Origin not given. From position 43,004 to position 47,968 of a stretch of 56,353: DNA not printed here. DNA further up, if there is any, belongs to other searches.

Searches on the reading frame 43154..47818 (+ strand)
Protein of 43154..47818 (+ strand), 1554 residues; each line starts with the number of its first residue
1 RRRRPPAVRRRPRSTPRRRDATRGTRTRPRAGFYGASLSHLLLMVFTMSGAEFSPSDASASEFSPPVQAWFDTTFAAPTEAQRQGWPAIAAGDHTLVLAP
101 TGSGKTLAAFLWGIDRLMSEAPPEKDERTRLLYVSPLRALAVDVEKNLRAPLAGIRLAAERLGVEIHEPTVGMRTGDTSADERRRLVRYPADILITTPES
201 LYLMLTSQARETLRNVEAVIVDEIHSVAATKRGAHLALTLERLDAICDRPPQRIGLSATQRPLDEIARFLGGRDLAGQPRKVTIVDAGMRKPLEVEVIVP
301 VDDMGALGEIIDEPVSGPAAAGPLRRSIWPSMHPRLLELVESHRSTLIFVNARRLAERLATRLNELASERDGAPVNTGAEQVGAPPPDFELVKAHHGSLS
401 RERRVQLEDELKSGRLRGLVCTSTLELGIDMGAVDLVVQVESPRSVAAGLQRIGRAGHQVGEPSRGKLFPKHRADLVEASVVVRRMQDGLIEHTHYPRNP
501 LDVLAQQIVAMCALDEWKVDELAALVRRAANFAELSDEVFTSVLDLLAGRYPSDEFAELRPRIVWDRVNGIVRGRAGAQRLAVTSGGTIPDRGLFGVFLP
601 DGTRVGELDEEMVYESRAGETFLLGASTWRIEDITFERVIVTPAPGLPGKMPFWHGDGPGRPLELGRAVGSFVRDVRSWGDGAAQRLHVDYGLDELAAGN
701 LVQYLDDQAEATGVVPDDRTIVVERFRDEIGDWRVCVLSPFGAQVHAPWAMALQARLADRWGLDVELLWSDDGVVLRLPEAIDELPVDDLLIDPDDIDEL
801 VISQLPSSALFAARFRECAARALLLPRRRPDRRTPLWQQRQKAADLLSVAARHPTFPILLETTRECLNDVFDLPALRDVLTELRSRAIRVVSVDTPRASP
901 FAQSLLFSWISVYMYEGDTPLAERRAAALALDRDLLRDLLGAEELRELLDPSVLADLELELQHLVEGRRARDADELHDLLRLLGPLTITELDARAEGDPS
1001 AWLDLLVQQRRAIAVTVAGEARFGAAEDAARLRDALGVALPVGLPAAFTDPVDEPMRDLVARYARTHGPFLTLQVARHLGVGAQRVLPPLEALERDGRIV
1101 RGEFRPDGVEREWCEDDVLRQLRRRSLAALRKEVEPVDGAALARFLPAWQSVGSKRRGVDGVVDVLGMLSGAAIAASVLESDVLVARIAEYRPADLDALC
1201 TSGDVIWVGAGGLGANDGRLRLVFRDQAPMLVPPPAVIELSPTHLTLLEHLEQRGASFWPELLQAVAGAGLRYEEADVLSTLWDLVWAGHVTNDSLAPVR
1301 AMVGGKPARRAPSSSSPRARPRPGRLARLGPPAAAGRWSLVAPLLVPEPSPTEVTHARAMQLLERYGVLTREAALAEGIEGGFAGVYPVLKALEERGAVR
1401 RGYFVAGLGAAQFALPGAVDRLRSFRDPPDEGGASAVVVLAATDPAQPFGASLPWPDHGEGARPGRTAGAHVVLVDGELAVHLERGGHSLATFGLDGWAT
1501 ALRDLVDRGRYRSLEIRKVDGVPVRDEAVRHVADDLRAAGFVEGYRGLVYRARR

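Call 25: search_protein_families(library=ncbifam, proteins=[window:43154-47818:+], max_evalue=1e-8)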
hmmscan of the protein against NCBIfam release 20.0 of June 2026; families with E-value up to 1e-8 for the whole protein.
window:43154-47818:+ (1554 aa): 17 families
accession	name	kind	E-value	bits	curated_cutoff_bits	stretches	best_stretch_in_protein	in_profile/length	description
NF007284.0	PRK09751.1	equivalog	0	1450.5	1496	1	55-1550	7-1537/1538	ATP-dependent helicase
NF010338.0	PRK13767.1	equivalog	6.6e-193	643.3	849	1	61-911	17-844/877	ATP-dependent helicase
TIGR04121.1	DEXH_lig_assoc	equivalog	2.3e-129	432.5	850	1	66-910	2-782/804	ligase-associated DNA damage response DEXH box helicase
TIGR03817.1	DECH_helic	hypoth_equivalog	3.8e-33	114.7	874.1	1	69-459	28-373/742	helicase/secretion neighborhood putative DEAH-box helicase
NF001308.0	PRK00254.1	equivalog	1.3e-20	73.3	1216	1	89-282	36-201/720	ATP-dependent DNA helicase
NF002654.0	PRK02362.1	equivalog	8.6e-18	64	887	1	91-273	38-194/739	ATP-dependent DNA helicase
NF041067.1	DpdJ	equivalog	2.9e-16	58.4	800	0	183-270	322-412/1482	protein DpdJ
NF008394.0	PRK11192.1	equivalog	1.4e-15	57.1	507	1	71-224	19-158/441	ATP-dependent RNA helicase SrmB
NF040935.1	helicase_Hel308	equivalog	6.4e-13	47.7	1200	1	90-438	40-356/704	ATP-dependent DNA helicase Hel308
NF007882.0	PRK10590.1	equivalog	2.2e-12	46.7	743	0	72-224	18-158/456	ATP-dependent RNA helicase RhlE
NF002251.0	PRK01172.1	equivalog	5.9e-12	44.6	891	0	82-282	27-201/674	ATP-dependent DNA helicase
NF010337.0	PRK13766.1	equivalog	1.9e-11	42.9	610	0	90-226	28-143/781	Hef nuclease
NF053636.1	DDHlcsCsdAPsy1082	equivalog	2e-11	43.1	890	0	69-150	17-96/512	DEAD/DEAH box helicase CsdA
NF053711.1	RNA_heli_RhlE1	exception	7.5e-11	41.4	750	0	67-225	13-158/434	RNA helicase RhlE1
TIGR02621.3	cas3_GSU0051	exception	1.1e-09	37.7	400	0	334-455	262-369/854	type I-G CRISPR-associated helicase/endonuclease Cas3g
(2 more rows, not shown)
